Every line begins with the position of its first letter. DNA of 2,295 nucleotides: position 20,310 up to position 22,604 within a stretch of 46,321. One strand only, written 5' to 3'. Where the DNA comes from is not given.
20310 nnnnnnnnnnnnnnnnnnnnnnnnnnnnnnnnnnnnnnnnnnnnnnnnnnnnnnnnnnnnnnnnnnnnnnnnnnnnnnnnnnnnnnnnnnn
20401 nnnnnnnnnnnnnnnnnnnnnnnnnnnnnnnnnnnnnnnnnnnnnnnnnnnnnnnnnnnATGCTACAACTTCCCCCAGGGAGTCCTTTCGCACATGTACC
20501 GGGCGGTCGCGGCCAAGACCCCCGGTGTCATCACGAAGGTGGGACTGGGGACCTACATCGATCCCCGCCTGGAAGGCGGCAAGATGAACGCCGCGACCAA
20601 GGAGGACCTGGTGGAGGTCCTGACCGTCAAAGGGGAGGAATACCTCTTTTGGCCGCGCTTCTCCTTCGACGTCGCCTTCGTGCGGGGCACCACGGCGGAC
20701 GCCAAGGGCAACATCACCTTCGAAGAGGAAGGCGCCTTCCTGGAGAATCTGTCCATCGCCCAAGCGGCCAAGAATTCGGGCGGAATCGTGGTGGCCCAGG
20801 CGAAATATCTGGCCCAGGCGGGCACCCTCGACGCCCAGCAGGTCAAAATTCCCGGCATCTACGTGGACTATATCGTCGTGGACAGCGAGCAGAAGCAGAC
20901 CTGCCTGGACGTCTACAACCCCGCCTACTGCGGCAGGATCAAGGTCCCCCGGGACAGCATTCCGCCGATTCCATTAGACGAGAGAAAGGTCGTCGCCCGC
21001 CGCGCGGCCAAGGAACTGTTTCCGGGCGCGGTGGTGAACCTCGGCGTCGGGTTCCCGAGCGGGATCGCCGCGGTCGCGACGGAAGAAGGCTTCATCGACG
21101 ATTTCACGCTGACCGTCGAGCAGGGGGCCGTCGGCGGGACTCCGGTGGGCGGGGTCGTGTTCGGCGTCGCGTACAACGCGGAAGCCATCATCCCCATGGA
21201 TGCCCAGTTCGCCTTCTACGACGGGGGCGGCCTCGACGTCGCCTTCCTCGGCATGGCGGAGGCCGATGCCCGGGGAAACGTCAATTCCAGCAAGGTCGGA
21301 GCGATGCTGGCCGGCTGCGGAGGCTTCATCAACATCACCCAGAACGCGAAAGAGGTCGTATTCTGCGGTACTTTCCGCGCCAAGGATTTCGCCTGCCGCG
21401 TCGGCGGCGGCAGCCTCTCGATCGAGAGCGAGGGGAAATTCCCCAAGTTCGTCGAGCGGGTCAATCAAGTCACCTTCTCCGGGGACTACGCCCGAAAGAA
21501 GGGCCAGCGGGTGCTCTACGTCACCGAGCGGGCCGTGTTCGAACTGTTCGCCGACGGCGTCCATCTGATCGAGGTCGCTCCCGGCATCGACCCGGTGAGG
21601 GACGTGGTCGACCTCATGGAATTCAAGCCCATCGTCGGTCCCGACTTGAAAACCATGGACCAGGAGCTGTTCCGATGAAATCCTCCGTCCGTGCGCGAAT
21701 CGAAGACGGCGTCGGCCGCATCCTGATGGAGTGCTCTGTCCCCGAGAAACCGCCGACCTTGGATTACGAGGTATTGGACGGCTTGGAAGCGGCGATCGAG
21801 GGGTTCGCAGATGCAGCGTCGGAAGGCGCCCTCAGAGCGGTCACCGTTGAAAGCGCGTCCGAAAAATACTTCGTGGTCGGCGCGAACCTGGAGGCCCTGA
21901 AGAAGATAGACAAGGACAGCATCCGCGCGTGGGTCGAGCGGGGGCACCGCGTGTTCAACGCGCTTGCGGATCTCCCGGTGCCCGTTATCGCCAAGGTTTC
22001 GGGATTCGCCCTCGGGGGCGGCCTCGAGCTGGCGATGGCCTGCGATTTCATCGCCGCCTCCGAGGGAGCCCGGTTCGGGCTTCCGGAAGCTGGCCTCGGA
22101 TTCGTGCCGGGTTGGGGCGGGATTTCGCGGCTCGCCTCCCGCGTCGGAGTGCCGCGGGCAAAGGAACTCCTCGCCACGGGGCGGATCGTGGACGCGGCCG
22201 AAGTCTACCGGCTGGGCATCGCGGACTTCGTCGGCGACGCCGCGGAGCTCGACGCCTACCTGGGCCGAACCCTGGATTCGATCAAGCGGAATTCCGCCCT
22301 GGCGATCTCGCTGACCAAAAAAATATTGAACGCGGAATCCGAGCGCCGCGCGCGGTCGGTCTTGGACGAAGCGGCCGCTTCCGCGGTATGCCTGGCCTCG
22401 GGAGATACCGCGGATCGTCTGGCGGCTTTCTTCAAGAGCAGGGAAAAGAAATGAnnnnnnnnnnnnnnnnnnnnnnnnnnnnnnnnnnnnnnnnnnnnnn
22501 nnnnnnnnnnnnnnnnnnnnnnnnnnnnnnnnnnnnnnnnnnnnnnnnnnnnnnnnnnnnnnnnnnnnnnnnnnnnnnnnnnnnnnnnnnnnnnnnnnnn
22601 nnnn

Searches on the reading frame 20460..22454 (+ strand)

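Call 63: search_protein_families(library=ncbifam, proteins=[window:20460-22454:+], max_evalue=1e-10)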
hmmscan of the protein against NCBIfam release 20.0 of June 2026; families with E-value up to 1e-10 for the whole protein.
window:20460-22454:+ (664 aa): 65 families (the best 25 are shown)
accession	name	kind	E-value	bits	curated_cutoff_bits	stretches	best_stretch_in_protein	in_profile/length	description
NF004475.0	PRK05809.1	subfamily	1.4e-46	159.1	394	1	428-663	22-255/260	short-chain-enoyl-CoA hydratase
NF004781.0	PRK06127.1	subfamily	1.4e-38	133.1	291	1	410-662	13-263/269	enoyl-CoA hydratase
NF005802.0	PRK07657.1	equivalog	1.8e-37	129.3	363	1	430-659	24-251/260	enoyl-CoA hydratase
NF004795.0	PRK06143.1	subfamily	3.4e-34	118.5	283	1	437-638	36-233/260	enoyl-CoA hydratase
NF006007.0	PRK08138.1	subfamily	1.5e-33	116.3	355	1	424-662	22-255/261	enoyl-CoA hydratase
NF042430.2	EnCoAhydt_DpgD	equivalog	2e-33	115.9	400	1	449-662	33-252/258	enoyl-CoA-hydratase DpgD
NF004517.0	PRK05862.1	equivalog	2.2e-33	115.8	396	1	426-662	20-251/257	enoyl-CoA hydratase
NF008727.0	PRK11730.1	equivalog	3.2e-33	115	870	1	415-599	14-195/717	fatty acid oxidation complex subunit alpha FadB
NF051848.1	EnCoAHydtEchA19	equivalog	2.1e-32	112.7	400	1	424-662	14-252/258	enoyl-CoA hydratase EchA19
NF006566.0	PRK09076.1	subfamily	3e-32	112.3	286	1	434-662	28-254/260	enoyl-CoA hydratase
NF005803.0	PRK07658.1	equivalog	4.5e-32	111.5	313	1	434-662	25-251/257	enoyl-CoA hydratase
NF004796.0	PRK06144.1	subfamily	6.4e-32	111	272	1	407-663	7-257/262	enoyl-CoA hydratase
NF007239.0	PRK09674.1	equivalog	3.1e-31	108.8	371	1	433-662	27-251/257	2,3-dehydroadipyl-CoA hydratase PaaF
TIGR02437.1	FadB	equivalog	1.1e-30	106.6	933.55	1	413-599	12-195/714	fatty acid oxidation complex subunit alpha FadB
NF008363.0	PRK11154.1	equivalog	5.8e-30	104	869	1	415-625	13-221/708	fatty acid oxidation complex subunit alpha FadJ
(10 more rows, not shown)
